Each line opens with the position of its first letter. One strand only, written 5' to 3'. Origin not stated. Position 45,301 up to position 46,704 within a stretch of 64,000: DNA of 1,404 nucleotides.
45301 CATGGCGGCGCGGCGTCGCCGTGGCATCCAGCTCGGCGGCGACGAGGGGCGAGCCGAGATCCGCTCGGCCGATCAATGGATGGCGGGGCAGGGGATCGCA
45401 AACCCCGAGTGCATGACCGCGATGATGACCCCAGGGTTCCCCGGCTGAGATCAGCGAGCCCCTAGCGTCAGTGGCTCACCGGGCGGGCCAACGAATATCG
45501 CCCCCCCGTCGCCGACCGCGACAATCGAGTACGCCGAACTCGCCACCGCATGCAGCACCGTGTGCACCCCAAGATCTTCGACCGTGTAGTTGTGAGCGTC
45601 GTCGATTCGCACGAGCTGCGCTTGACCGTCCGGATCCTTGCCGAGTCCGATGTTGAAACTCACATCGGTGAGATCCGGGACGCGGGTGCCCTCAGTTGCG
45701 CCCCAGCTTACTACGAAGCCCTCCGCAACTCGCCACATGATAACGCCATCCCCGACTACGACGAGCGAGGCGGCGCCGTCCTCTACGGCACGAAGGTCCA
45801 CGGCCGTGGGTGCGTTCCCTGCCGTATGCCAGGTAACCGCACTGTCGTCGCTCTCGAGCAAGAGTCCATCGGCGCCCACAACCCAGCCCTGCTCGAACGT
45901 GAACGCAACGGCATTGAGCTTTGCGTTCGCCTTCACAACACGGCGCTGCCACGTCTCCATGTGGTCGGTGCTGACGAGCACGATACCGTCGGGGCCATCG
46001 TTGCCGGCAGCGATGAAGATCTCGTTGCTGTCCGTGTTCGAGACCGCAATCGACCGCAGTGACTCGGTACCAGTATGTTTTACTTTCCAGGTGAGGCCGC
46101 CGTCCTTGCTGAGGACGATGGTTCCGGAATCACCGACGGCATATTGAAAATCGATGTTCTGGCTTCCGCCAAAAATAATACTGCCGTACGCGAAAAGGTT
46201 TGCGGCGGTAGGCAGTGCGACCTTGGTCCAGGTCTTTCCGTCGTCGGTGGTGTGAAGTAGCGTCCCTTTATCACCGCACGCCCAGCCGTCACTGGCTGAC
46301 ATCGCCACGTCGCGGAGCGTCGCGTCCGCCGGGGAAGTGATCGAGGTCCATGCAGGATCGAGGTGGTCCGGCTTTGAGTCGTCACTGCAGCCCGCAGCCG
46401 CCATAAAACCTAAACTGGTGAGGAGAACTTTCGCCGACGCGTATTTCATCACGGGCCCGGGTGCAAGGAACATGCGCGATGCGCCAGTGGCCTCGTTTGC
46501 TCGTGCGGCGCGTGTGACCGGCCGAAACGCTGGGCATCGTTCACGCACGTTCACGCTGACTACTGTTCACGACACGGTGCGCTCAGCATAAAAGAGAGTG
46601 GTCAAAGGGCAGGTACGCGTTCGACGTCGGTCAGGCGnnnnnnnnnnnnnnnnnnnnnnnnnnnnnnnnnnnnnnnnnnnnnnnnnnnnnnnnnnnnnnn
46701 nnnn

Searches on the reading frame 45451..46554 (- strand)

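Call 5: search_protein_families(library=pfam, proteins=[window:45451-46554:-], max_evalue=0.01)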
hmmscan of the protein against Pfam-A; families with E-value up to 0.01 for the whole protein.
window:45451-46554:- (367 aa): 5 families
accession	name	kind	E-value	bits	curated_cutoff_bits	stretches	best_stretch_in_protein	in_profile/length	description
PF14870.12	PSII_BNR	-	2.2e-17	63.7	27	3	74-115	59-100/303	Photosynthesis system II assembly factor YCF48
PF15902.12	Sortilin-Vps10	-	6.7e-08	32.2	33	1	145-221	2-76/446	Sortilin, neurotensin receptor 3,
PF19755.4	DUF6242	-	0.0008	19.8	29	0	165-242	145-217/217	Domain of unknown function (DUF6242)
PF23366.1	Beta-prop_HVO_0234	-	0.0015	18.6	27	0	57-110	205-259/274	HVO_0234-like, beta propeller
PF02012.26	BNR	-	0.003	17.7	27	0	101-111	2-12/12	BNR/Asp-box repeat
